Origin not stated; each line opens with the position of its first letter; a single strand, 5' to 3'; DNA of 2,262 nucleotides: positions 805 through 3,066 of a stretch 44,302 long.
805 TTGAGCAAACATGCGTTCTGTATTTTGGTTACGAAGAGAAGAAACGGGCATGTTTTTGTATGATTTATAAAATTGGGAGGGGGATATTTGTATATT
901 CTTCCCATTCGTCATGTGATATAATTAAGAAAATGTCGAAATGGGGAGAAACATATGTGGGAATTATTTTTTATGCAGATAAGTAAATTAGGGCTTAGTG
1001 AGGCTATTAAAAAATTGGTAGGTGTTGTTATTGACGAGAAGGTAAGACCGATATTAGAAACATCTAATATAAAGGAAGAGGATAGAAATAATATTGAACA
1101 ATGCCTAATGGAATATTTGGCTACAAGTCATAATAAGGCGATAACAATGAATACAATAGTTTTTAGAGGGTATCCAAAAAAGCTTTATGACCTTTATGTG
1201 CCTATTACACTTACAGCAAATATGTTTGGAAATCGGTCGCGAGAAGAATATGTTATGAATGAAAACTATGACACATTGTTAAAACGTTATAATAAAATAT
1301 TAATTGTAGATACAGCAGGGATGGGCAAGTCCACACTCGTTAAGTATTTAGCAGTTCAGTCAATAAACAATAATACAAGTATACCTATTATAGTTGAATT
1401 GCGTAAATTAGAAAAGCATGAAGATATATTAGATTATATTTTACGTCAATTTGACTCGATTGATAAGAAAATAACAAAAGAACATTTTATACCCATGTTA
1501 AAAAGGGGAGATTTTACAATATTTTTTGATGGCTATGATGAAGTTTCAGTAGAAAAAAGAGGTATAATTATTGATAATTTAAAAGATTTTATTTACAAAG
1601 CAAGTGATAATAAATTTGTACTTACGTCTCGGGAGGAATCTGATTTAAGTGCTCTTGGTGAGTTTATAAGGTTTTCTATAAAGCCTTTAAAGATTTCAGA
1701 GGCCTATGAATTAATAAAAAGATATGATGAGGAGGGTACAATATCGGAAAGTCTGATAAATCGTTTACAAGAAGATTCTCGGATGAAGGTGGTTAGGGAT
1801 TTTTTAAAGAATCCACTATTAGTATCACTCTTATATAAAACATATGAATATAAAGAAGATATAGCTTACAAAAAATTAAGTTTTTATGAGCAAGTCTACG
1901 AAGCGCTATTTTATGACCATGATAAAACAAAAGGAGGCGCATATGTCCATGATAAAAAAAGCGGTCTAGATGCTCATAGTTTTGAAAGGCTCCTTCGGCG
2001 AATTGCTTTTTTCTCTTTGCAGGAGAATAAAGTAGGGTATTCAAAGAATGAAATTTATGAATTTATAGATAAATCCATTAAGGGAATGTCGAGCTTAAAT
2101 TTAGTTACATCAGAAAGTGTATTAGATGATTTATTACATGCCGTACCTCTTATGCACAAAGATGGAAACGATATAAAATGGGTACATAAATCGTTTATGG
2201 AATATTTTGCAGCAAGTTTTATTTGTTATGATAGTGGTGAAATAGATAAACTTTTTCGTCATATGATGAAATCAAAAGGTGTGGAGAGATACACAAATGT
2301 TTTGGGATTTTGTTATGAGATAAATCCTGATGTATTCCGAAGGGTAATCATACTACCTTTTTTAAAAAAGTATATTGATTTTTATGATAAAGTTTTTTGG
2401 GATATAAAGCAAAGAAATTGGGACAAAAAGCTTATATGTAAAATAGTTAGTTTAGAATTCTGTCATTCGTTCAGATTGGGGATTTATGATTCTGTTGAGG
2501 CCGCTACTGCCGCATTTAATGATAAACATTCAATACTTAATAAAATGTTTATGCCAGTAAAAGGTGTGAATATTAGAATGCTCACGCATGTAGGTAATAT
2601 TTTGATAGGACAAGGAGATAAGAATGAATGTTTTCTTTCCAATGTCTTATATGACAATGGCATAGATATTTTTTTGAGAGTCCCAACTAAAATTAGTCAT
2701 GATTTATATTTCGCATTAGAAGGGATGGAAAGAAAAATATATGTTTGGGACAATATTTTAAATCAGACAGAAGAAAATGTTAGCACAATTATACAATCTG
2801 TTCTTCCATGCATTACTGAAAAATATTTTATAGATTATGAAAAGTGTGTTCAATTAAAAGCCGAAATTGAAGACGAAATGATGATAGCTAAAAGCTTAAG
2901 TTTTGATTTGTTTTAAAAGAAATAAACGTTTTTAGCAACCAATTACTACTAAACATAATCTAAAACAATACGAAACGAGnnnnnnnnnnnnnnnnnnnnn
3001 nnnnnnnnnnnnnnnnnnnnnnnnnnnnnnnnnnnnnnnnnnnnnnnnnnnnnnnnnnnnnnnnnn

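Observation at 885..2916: Phage-borne NACHT/STAND NTPase moron between late activator and terminase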

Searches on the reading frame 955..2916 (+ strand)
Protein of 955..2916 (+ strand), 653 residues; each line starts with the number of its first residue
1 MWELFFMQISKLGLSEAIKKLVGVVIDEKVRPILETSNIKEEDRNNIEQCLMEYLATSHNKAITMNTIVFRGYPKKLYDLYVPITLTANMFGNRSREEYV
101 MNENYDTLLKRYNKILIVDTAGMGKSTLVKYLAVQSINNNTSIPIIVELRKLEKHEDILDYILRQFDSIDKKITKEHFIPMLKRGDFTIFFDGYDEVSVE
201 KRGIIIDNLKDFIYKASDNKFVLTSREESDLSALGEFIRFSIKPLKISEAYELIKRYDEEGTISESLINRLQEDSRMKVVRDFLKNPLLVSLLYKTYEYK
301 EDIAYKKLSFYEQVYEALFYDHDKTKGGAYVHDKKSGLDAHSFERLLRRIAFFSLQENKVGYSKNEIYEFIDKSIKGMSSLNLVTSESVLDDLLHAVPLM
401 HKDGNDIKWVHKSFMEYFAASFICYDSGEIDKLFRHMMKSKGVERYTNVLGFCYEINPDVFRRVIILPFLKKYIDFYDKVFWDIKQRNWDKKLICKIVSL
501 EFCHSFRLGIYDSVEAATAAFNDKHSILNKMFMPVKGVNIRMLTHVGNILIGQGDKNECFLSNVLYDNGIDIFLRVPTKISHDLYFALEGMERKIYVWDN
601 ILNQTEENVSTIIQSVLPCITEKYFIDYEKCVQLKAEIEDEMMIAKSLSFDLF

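Call 3: search_protein_families(library=pfam, proteins=[window:955-2916:+], max_evalue=1)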
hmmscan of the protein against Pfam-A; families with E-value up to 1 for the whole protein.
window:955-2916:+ (653 aa): 9 families
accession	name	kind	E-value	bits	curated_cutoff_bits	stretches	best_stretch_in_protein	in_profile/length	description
PF05729.18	NACHT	-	3.3e-06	27.5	26.7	1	119-257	7-163/167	NACHT domain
PF20720.3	nSTAND3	-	1.4e-05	25.2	27.2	1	107-170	12-72/155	Novel STAND NTPase 3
PF00931.28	NB-ARC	-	0.00051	19.8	23.5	1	103-300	7-208/248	NB-ARC domain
PF12775.13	AAA_7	-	0.0015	18.6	25.8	1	104-199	25-114/181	P-loop containing dynein motor region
PF22711.1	SNaCT5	-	0.0058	17.2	27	1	458-642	3-196/196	Short NACHT-associated C-Terminal domain, family 5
PF24883.2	NPHP3_N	-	0.011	16.4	24.8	0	173-226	112-164/164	Nephrocystin 3, N-terminal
PF13401.12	AAA_22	-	0.016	15.9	27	1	116-183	9-76/130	AAA domain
PF08587.17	UBA_2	-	0.051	14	23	0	358-375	11-28/45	Ubiquitin associated domain (UBA)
PF05673.19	DUF815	-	0.067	12.8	23.8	1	103-162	42-102/249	Protein of unknown function (DUF815)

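Call 4: search_protein_families(library=padloc, proteins=[window:955-2916:+], max_evalue=1)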
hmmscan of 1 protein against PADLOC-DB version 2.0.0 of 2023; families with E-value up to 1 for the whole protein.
window:955-2916:+ (653 aa): 0 families

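Call 5: search_protein_families(library=ncbifam, proteins=[window:955-2916:+], max_evalue=1)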
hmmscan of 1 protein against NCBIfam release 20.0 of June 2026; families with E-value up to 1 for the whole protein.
window:955-2916:+ (653 aa): 4 families
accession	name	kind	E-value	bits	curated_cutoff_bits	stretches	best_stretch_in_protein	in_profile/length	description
NF058535.1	antiphage_EruA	equivalog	2.9e-09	35.7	1000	1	184-423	67-303/1318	NACHT domain-containing antiphage protein EruA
NF010335.0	PRK13764.1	equivalog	0.00023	19.8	340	1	97-190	247-336/613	ATPase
NF000355.4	ribo_prot_ABC_F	equivalog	0.0036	16.2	380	1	106-188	333-419/499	ribosomal protection-like ABC-F family protein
NF045995.1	MAG0865_DivIVA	hypoth_equivalog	0.53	10.5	55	0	361-382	19-40/69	MAG0865 family DivIVA-related protein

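Call 6: search_protein_families(library=phrogs, proteins=[window:955-2916:+], max_evalue=0.01)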
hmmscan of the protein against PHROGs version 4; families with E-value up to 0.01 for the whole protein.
window:955-2916:+ (653 aa): 3 families
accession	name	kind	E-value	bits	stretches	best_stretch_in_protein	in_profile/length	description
phrog_18297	-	unknown function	3.8e-142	476.1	1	15-494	23-503/672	-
phrog_32986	-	unknown function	6e-26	92.3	1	113-479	92-456/596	-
phrog_13303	-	unknown function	0.00044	20.8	1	128-215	48-134/175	-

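Call 8: search_dna_similar(query=window:955-2916:+, collection=phages, mode=protein, max_rows=30)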
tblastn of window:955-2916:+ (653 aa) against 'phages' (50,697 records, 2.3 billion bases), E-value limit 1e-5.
Records with a match: 5; places in all: 5; records where one place covers at least 80% of the query: 0.
Best place of each record, by identity: <60% 5.
By first word of the organism name: Clostridium 2; Vibrio 2; Coprococcus 1.
By host as written in the record: - 2; Vibrio cyclitrophicus 10N.286.49.B11 1; Vibrio cyclitrophicus 10N.286.54.E11 1; Coprococcus sp. 1.
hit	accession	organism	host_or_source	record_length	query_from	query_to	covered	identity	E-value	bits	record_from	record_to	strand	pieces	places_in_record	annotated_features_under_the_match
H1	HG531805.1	Clostridium phage CDMH1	-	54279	13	504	75%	41.0%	4e-107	362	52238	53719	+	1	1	CDHM1_gp84: putative signalling/NTPase protein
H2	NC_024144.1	Clostridium phage CDMH1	-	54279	13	504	75%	41.0%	4e-107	362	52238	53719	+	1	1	CDHM1_gp84: putative signalling/NTPase protein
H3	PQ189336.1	Vibrio phage 10N.286.49.B11_PE003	Vibrio cyclitrophicus 10N.286.49.B11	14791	115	479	56%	23.6%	5e-25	117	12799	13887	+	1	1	hypothetical protein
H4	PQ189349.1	Vibrio phage 10N.286.54.E11_PE003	Vibrio cyclitrophicus 10N.286.54.E11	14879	115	479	56%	23.6%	5e-25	117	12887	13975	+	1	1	hypothetical protein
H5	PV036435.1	Coprococcus phage NatCom_24345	Coprococcus sp.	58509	115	423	47%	23.1%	2e-6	57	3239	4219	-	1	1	hypothetical protein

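Call 9: get_annotated_region(hit=H2, flank=6000)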
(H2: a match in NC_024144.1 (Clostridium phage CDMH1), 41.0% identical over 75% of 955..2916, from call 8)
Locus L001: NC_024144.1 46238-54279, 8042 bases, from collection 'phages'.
description: Clostridium phage CDMH1 complete genome.
organism: Clostridium phage CDMH1 (NCBI taxid 1411095)
taxonomy: Viruses; Duplodnaviria; Heunggongvirae; Uroviricota; Caudoviricetes; Yongloolinvirus; Yongloolinvirus CDMH1
host: -; source: -; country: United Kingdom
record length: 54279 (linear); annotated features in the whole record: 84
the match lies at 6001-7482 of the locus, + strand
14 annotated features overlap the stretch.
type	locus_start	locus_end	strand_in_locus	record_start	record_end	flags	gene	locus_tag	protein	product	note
CDS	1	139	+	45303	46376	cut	CDHM1_gp71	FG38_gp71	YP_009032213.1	DNA methyltransferase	-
CDS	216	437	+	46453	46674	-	CDHM1_gp72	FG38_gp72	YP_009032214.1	hypothetical protein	-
CDS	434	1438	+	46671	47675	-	CDHM1_gp73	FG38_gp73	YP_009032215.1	nucleoid-associated protein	-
CDS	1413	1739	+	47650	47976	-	CDHM1_gp74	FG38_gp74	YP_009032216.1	hypothetical protein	-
CDS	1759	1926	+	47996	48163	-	CDHM1_gp75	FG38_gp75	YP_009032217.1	hypothetical protein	-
CDS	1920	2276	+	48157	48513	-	CDHM1_gp76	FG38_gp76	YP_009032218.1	hypothetical protein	-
CDS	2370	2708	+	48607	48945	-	CDHM1_gp77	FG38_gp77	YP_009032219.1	peptide chain release factor-like protein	-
CDS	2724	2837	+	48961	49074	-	CDHM1_gp78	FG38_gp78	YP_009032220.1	hypothetical protein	-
CDS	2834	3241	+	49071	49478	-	CDHM1_gp79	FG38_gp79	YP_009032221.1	RusA-like Holliday junction resolvase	-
CDS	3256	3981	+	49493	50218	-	CDHM1_gp80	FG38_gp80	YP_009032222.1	anti-repressor Ant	-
CDS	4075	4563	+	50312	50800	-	CDHM1_gp81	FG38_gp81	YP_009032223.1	hypothetical protein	-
CDS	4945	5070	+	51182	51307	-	CDHM1_gp82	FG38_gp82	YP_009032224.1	hypothetical protein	-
CDS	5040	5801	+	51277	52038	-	CDHM1_gp83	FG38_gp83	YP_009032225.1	putative regulatory protein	-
CDS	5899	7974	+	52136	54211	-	CDHM1_gp84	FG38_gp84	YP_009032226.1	putative signalling/NTPase protein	-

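Call 10: find_homologous_proteins(query=window:955-2916:+)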
Query window:955-2916:+ (653 aa): 1321 proteins with E <= 0.001 among 8000 candidates; the best 120 are listed.
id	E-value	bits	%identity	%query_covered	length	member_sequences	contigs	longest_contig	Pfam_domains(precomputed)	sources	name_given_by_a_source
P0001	0.0e+0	1459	100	100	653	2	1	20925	PF05729.19,PF20720.4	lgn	-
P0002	1.2e-183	631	48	98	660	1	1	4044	PF22711.2,PF05729.19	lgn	-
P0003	1.3e-183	631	49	99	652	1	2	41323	PF05729.19,PF00931.29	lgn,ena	-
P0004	3.6e-183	629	47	98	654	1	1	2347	PF24883.3,PF22711.2,PF05729.19,PF20720.4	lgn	-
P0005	3.6e-180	619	48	98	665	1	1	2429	PF05729.19,PF20720.4,PF00931.29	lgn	-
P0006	4.6e-179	616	47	99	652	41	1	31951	PF05729.19,PF00931.29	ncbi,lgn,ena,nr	ncbi:NACHT domain-containing protein [Enterocloster bolteae]|nr:NACHT domain-containing protein [Ent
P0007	3.7e-177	609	47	99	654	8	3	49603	PF22711.2,PF05729.19,PF20720.4,PF00931.29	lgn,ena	-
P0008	1.4e-174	601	47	97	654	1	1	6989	PF05729.19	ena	-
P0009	2.2e-173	597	48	97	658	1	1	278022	PF05729.19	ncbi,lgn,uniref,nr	ncbi:NACHT domain-containing protein [Lacrimispora xylanisolvens]|uniref:NACHT domain-containing pro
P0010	1.0e-170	588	46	96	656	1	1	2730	PF22711.2,PF05729.19,PF00931.29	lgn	-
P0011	1.8e-163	564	46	98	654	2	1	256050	PF05729.19,PF20720.4,PF00931.29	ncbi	ncbi:hypothetical protein LXJ15735_04390 [Lacrimispora xylanolytica]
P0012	1.9e-163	564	45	97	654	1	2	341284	PF22711.2,PF05729.19,PF20720.4,PF00931.29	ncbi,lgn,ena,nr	nr:NACHT domain-containing protein [uncultured Clostridium sp.]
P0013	1.1e-162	561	45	100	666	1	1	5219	PF05729.19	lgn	-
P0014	8.9e-162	558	44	98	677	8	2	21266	PF05729.19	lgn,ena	-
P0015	4.1e-161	556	45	97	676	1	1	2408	PF22711.2,PF05729.19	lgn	-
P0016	5.6e-159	549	44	96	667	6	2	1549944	PF05729.19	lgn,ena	-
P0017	6.7e-159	549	45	97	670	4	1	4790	PF05729.19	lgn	-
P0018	5.9e-158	546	44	96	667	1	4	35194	PF22711.2,PF05729.19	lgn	-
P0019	2.2e-156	541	43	98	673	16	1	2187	PF05729.19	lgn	-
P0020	1.9e-155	538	44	97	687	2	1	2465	PF05729.19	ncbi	-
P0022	8.8e-151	522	42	99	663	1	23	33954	PF22711.2,PF05729.19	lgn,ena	-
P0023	2.8e-149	517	43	98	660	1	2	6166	PF05729.19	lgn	-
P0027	4.8e-143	497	42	99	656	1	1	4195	PF05729.19,PF00931.29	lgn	-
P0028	7.2e-142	493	51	73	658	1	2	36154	PF24883.3,PF05729.19,PF00931.29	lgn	-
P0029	9.0e-142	492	50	73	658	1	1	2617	PF05729.19,PF00931.29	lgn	-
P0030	1.1e-141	492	50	73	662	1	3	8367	PF05729.19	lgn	-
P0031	3.7e-141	490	48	75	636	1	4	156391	PF24883.3,PF05729.19,PF00931.29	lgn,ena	-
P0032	3.9e-141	490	42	99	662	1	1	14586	PF22711.2,PF05729.19,PF00931.29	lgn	-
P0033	4.5e-141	490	48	77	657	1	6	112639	PF05729.19,PF00931.29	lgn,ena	-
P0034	4.6e-141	490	51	73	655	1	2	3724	PF05729.19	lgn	-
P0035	9.8e-141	489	51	73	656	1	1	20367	PF05729.19,PF00931.29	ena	-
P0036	1.1e-140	489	42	99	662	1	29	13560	PF22711.2,PF05729.19,PF00931.29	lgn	-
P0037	4.3e-140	487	41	99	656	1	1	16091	PF05729.19,PF00931.29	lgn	-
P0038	5.8e-140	486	42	99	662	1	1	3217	PF22711.2,PF05729.19,PF00931.29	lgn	-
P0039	7.5e-140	486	51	73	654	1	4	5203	PF24883.3,PF05729.19,PF00931.29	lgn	-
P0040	1.3e-139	485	50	73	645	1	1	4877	PF05729.19,PF00931.29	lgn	-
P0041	1.5e-139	485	41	99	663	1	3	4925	PF05729.19,PF00931.29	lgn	-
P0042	1.6e-139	485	43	99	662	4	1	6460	PF05729.19,PF00931.29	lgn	-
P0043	1.7e-139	485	49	75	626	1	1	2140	PF05729.19,PF00931.29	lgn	-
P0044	2.4e-139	484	50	73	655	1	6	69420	PF05729.19,PF00931.29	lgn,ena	-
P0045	2.6e-139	484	50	73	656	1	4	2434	PF24883.3,PF05729.19,PF00931.29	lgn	-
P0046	3.0e-139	484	41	99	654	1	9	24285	PF24883.3,PF05729.19,PF00931.29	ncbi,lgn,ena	-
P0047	3.3e-139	484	50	75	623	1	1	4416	PF05729.19,PF00931.29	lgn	-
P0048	5.2e-139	483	50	73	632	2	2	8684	PF05729.19,PF20720.4,PF00931.29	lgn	-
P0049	5.4e-139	483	49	73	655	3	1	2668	PF05729.19,PF00931.29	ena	-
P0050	6.5e-139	483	51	73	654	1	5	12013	PF24883.3,PF05729.19,PF00931.29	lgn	-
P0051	2.2e-138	481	50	73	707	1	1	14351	PF05729.19,PF00931.29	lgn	-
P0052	2.7e-138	481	41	99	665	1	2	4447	PF05729.19,PF00931.29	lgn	-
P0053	2.9e-138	481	51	73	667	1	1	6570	PF05729.19,PF20720.4,PF00931.29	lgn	-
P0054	4.0e-138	480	48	75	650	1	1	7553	PF24883.3,PF05729.19,PF00931.29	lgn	-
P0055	4.3e-138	480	49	75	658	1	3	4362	PF05729.19,PF00931.29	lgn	-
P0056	5.4e-138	480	49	73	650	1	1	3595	PF05729.19,PF00931.29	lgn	-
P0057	6.6e-138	480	41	99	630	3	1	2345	PF05729.19,PF00931.29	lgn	-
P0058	7.7e-138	479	49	74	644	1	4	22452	PF05729.19,PF00931.29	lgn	-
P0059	1.4e-137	478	49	75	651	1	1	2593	PF05729.19,PF00931.29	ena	-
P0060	2.5e-137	478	49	75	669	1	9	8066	PF05729.19,PF00931.29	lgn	-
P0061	4.3e-137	477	48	73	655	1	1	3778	PF05729.19,PF00931.29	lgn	-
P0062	4.4e-137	477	50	73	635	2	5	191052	PF05729.19,PF00931.29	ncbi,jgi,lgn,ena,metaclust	metaclust:\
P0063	8.4e-137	476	48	73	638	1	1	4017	PF24883.3,PF05729.19,PF00931.29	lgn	-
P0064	9.6e-137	476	49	73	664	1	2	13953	PF05729.19,PF00931.29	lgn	-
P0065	1.2e-136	475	48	75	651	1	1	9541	PF05729.19,PF00931.29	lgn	-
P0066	1.5e-136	475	49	72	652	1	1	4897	PF05729.19,PF00931.29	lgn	-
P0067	2.9e-136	474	47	77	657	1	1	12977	PF24883.3,PF05729.19,PF00931.29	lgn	-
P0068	3.6e-136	474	50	73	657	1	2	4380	PF05729.19,PF00931.29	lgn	-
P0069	8.0e-136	473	49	73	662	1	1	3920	PF24883.3,PF05729.19,PF00931.29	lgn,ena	-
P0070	9.8e-136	472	49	74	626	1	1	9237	PF05729.19,PF00931.29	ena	-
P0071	1.1e-135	472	45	81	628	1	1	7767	PF05729.19,PF00931.29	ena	-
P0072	1.2e-135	472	49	73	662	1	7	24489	PF24883.3,PF05729.19,PF00931.29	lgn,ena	-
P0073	2.3e-135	471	40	100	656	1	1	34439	PF05729.19,PF00931.29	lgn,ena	-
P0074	2.7e-135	471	49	73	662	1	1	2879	PF24883.3,PF05729.19,PF00931.29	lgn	-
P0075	3.3e-135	471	49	73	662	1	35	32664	PF05729.19,PF00931.29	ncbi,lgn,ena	-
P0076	3.8e-135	470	49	72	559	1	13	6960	PF05729.19,PF00931.29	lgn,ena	-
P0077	4.2e-135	470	49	72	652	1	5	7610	PF05729.19,PF00931.29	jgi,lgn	jgi:hypothetical protein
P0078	5.4e-135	470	49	73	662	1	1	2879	PF24883.3,PF05729.19,PF00931.29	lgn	-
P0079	6.5e-135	470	49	73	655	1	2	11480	PF05729.19,PF00931.29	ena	-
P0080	2.1e-134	468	47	75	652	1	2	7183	PF05729.19,PF00931.29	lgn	-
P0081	3.1e-134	467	48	72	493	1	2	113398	PF05729.19,PF00931.29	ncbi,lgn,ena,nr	ncbi:MAG: NACHT domain-containing protein [Lachnospiraceae bacterium]|nr:NACHT domain-containing pro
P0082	3.8e-134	467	47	73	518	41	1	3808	PF05729.19,PF00931.29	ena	-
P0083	4.4e-134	467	47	76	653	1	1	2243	PF05729.19,PF00931.29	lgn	-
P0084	7.9e-134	466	48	73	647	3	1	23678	PF05729.19,PF20720.4,PF00931.29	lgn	-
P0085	2.3e-133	465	42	97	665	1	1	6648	PF05729.19,PF00931.29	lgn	-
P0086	3.4e-133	464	48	73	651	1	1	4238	PF24883.3,PF05729.19,PF20720.4,PF00931.29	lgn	-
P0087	3.6e-133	464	47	73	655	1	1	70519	PF05729.19,PF00931.29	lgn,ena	-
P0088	3.8e-133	464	49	73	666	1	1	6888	PF05729.19,PF00931.29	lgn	-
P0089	6.8e-133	463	40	98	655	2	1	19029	PF05729.19,PF00931.29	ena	-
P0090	9.3e-133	463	48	73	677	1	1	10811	PF05729.19,PF00931.29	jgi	-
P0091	1.1e-132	462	49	73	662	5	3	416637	PF24883.3,PF05729.19,PF00931.29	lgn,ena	-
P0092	3.6e-132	461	48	73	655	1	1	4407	PF24883.3,PF05729.19,PF00931.29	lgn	-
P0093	1.1e-131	459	47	73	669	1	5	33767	PF05729.19,PF00931.29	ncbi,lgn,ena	-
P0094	1.1e-131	459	40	97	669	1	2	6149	PF24883.3,PF05729.19,PF00931.29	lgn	-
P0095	2.5e-131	458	39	99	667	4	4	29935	PF22711.2,PF05729.19,PF00931.29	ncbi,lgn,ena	-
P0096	2.8e-131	458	40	97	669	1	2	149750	PF05729.19,PF00931.29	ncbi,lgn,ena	-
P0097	2.9e-131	458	48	74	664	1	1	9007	PF05729.19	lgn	-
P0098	5.9e-131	457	48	72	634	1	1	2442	PF05729.19,PF04138.21,PF20720.4,PF00931.29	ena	-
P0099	1.5e-130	455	41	99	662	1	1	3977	PF05729.19,PF00931.29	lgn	-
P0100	3.0e-130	454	47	74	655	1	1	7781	PF05729.19,PF00931.29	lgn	-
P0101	2.4e-129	451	48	72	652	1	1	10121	PF05729.19,PF00931.29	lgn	-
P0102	3.6e-129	451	47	72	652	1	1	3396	PF05729.19,PF00931.29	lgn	-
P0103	5.4e-129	450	40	100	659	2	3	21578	PF05729.19,PF20720.4,PF00931.29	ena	-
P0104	1.4e-128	449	47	72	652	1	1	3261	PF24883.3,PF05729.19,PF00931.29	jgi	-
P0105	2.0e-128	448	48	72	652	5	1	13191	PF05729.19,PF00931.29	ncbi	-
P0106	6.9e-128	446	44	79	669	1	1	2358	PF24883.3,PF05729.19,PF00931.29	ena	-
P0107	3.3e-127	444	47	72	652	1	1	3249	PF05729.19,PF00931.29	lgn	-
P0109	2.0e-125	438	48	68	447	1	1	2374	PF24883.3,PF05729.19,PF00931.29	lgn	-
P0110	6.2e-125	437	44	74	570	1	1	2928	PF05729.19,PF00931.29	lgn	-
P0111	2.6e-124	435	49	65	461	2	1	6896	PF24883.3,PF05729.19,PF00931.29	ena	-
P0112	2.7e-122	428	38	97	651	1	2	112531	PF05729.19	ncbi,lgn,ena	-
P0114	6.9e-122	427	39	98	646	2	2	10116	PF22711.2,PF05729.19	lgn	-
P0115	1.9e-121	425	43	74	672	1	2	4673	PF05729.19,PF20720.4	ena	-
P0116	2.1e-121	425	46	72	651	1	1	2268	PF05729.19,PF00931.29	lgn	-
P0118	1.8e-120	422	43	73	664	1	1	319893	PF22711.2,PF05729.19,PF20720.4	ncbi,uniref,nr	ncbi:hypothetical protein KQI88_15875 [Alkaliphilus sp. MSJ-5]|uniref:Short NACHT-associated C-termi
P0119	1.8e-120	422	38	98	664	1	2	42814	PF22711.2,PF05729.19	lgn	-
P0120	1.8e-120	422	46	72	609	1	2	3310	PF05729.19,PF20720.4,PF00931.29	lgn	-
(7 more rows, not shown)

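Call 24: search_solved_structures(query=window:955-2916:+, max_evalue=1, show_alignments=2)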
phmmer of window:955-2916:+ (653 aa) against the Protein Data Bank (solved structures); distinct sequences matched with E-value up to 1: 1.
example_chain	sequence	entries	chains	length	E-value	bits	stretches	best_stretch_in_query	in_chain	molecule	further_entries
8r9r_A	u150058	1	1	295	0.61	12.2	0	89-146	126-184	Flagellar biosynthesis protein FlhF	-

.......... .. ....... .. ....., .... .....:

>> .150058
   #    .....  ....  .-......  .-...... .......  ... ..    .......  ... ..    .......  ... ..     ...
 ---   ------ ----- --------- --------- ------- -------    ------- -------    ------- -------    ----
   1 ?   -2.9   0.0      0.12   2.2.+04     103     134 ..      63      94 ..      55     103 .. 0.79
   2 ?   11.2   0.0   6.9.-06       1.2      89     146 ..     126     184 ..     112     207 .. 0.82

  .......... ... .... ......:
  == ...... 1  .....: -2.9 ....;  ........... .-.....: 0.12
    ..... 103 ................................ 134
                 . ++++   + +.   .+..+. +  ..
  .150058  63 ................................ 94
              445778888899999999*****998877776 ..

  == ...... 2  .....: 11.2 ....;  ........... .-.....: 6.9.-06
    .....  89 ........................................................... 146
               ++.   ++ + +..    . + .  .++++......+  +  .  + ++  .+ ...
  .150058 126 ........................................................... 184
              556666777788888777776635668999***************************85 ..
